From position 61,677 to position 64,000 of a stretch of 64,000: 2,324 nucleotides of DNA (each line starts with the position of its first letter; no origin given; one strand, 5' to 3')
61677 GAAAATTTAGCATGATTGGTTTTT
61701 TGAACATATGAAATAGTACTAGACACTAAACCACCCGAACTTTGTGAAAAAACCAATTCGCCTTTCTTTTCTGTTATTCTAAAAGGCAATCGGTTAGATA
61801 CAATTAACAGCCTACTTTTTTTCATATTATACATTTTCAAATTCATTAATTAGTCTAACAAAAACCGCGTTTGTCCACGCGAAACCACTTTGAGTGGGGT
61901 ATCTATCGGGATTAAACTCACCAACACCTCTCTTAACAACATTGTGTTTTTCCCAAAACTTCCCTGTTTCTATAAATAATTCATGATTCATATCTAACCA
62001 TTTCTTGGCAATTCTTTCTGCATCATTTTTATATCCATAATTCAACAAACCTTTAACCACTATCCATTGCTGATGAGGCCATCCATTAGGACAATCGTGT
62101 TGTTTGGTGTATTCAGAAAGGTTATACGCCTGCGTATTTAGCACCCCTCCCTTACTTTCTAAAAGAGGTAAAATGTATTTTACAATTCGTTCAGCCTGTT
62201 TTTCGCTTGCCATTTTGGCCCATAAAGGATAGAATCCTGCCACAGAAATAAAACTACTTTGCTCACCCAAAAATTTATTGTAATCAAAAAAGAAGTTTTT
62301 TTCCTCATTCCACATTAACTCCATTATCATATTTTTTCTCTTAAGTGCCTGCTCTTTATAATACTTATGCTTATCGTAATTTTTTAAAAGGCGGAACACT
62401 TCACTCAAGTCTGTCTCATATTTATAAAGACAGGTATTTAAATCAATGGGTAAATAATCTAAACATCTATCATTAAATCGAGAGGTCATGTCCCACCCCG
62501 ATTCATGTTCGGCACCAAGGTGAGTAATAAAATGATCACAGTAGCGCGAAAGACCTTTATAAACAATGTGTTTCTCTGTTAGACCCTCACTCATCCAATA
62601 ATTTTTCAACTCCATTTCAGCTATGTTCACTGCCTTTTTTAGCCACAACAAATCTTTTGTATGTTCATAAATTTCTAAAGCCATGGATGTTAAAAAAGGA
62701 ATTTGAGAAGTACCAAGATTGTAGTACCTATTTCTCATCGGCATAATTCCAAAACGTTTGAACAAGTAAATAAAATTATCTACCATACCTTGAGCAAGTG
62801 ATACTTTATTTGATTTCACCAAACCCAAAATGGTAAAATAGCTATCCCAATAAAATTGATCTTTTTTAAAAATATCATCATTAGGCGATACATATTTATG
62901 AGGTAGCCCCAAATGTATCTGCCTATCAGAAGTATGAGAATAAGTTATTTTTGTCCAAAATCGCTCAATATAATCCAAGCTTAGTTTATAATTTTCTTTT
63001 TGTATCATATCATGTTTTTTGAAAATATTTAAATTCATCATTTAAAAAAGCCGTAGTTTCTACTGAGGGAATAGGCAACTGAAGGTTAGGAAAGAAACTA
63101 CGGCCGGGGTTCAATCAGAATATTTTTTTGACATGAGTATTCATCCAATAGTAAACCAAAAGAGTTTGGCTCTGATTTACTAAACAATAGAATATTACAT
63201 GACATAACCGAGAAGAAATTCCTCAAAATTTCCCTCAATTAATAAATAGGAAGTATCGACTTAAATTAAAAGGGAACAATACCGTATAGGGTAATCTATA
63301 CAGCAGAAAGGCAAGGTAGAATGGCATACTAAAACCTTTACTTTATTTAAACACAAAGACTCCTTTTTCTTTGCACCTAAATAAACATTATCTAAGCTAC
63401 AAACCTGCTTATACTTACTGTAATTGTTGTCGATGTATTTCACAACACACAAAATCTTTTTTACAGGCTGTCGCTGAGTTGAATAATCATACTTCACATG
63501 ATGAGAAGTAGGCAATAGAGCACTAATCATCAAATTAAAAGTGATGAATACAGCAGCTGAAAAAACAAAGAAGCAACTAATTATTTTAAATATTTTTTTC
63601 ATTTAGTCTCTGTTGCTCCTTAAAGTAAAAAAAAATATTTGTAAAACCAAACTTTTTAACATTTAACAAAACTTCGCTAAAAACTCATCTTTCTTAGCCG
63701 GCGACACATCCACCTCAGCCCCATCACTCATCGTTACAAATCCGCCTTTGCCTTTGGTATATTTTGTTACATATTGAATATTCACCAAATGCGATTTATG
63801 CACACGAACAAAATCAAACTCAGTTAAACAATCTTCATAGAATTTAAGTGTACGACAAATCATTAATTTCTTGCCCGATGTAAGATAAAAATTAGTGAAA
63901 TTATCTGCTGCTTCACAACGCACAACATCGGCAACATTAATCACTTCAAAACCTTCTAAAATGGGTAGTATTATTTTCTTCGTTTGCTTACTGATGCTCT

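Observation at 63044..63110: Attenuator-like RNA with a tandem repeat in its loop upstream of a trehalose/ion-transport operon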

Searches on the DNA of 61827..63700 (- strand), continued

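Call 80: search_rna_families(sources=[L081, L082, L090], threshold=evalue, max_evalue=1)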
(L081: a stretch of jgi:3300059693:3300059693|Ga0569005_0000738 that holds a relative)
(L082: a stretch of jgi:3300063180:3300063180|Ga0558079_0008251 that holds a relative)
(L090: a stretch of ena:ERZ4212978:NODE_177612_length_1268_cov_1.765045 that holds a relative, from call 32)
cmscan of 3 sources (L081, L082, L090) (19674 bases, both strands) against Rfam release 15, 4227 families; matches with E-value up to 1: 2.
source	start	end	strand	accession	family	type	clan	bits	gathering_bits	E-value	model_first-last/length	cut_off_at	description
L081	469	529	-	RF00648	MIR396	Gene; miRNA;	-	29.2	80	0.022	1-118/118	no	MIR396 microRNA precursor family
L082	8709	8808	+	RF01761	wcaG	Cis-reg;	-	26.9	42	0.19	1-98/98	no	wcaG RNA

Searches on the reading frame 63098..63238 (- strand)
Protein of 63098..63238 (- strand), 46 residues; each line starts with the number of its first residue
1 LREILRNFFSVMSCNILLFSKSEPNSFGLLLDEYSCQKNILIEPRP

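Call 11: search_protein_families(library=pfam, proteins=[window:63098-63238:-], max_evalue=0.01)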
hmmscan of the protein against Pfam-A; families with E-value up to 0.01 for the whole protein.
window:63098-63238:- (46 aa): 0 families

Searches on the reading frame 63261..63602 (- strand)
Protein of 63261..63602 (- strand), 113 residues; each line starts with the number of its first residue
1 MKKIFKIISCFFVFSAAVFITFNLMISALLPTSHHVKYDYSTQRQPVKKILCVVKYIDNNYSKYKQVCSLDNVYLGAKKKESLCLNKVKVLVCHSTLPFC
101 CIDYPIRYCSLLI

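Call 11: search_protein_families(library=pfam, proteins=[window:63261-63602:-], max_evalue=0.01)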
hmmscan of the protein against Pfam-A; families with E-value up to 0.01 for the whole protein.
window:63261-63602:- (113 aa): 0 families

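Call 29: find_homologous_proteins(query=window:63261-63602:-, max_evalue=0.001)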
Query window:63261-63602:- (113 aa): 2 proteins with E <= 0.001 among 7 candidates.
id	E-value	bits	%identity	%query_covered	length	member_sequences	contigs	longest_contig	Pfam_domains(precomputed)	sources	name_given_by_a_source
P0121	5.7e-68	244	100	100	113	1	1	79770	-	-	-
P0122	2.8e-21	94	50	100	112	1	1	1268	-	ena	-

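Call 32: find_encoding_contigs(protein=P0122, flank=3000, max_places=4)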
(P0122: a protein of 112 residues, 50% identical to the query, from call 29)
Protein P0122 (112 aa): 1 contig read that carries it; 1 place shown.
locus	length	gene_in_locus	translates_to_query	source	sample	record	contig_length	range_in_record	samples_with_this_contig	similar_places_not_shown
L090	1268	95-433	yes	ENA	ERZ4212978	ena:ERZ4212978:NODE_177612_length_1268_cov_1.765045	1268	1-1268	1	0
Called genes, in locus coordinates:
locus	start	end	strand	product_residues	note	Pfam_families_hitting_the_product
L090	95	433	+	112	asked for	-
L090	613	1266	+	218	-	?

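Call 36: find_related_loci(query=A3, collection=metagenome_contigs, flank=3000)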
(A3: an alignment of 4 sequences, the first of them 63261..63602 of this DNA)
Query A3 (113 aa) in metagenome_contigs; peptide patterns used: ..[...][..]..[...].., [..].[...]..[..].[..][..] (x = any residue, [..] = any of these).
600 stretches matched a pattern, but none encodes a relative of the query by tblastn (E <= 1e-3).

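Call 43: find_homologous_proteins(query=A3, max_evalue=1)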
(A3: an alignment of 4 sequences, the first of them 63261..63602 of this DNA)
Query A3 (4 sequences) (113 aa, profile of the alignment): 4 proteins with E <= 1 among 1186 candidates.
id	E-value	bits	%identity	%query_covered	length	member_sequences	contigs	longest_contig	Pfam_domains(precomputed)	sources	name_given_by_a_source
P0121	3.1e-50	187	100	100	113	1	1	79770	-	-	-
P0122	2.7e-48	181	50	100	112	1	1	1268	-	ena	-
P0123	1.3e-47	179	38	100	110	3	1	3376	-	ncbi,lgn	-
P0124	2.6e-38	149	35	100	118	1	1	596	-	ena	-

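Call 44: find_encoding_contigs(protein=P0123, flank=3000, max_places=6)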
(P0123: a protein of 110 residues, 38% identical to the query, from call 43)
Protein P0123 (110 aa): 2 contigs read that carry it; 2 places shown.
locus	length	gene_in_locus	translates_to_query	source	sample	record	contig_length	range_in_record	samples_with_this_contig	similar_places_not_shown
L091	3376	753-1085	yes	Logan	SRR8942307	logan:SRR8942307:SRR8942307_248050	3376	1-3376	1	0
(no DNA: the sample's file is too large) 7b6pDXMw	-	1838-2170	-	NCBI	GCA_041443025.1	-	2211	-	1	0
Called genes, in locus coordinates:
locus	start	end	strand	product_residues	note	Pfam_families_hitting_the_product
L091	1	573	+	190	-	?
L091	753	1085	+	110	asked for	-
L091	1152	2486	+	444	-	PF01204:Trehalase, PF22422:MGH1-like_GH, PF01204:Trehalase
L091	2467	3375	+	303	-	?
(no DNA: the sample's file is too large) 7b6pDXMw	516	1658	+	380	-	PF06965:Na_H_antiport_1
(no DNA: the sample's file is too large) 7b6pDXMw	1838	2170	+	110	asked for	-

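Call 45: find_encoding_contigs(protein=P0124, flank=3000, max_places=6)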
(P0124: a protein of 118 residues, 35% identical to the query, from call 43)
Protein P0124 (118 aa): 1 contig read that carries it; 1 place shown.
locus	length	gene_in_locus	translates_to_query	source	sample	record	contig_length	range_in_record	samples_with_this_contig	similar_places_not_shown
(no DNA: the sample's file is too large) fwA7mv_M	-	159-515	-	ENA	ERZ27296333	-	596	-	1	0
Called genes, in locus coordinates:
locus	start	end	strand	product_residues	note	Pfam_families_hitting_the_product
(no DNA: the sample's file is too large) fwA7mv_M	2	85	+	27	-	?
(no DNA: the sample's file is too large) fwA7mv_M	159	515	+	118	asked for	-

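Call 68: search_protein_families(library=ncbifam, proteins=[window:63261-63602:-, P0122, P0124], max_evalue=1)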
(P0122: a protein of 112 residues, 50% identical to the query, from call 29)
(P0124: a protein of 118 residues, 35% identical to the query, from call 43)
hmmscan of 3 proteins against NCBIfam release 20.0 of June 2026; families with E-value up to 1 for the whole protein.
window:63261-63602:- (113 aa): 1 family
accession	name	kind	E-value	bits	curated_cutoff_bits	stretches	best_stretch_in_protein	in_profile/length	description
NF047583.1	LIC10604_fam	equivalog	0.15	11.6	200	1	4-65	2-58/161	LIC10604 family protein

P0122 (112 aa): 0 families

P0124 (118 aa): 0 families

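Call 75: predict_structure(alignment_id=A6)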
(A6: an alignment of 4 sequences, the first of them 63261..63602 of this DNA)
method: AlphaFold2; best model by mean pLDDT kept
length: 113 residues; sequences in the alignment: 4
mean_pLDDT: 53.8   pTM: 0.29
mean pLDDT of the five models: 53.8, 53.3, 52.8, 49.9, 49.3
residues with pLDDT >= 90: 0; 70-90: 27; 50-70: 21; < 50: 65
segments of 3 or more residues with pLDDT < 50: 33-58, 78-93, 95-113
pLDDT, mean of each block of 10 residues (from residue 1): 77 85 74 43 41 43 53 50 44 45 42 36
secondary structure, 60 per line:
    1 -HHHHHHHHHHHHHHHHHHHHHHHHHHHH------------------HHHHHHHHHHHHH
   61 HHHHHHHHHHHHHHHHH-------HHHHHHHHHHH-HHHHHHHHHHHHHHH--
elements in order: H2-29 H48-77 H85-95 H97-111

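Call 76: search_protein_representatives(alignment_id=A6)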
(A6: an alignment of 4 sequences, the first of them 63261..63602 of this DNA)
Query: 4 sequences, 113 profile positions. Proteins with E-value up to 0.001 (for the whole library): 8; up to 1e-10: 5; up to 1e-30: 3. The best 8 are listed.
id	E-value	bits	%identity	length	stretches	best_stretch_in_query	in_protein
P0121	2.1e-51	189.1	-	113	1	1-113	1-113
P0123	1.0e-48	180.5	-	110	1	1-113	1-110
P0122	1.5e-48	179.9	-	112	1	1-113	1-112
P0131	3.5e-24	101.4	-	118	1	1-113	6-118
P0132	2.1e-12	63.5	-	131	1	1-113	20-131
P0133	5.1e-09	52.6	-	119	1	1-113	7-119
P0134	2.4e-07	47.2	-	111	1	1-113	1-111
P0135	1.8e-05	41.1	-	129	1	1-113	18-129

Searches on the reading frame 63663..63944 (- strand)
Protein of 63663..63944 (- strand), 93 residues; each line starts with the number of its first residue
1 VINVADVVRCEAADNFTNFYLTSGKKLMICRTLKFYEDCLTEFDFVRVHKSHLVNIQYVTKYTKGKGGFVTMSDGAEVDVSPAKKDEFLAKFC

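Call 11: search_protein_families(library=pfam, proteins=[window:63663-63944:-], max_evalue=0.01)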
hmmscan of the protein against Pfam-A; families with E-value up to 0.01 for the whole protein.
window:63663-63944:- (93 aa): 1 family
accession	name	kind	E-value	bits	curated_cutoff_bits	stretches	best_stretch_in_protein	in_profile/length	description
PF04397.21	LytTR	-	2.8e-15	56.8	22.6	1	1-90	5-95/98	LytTr DNA-binding domain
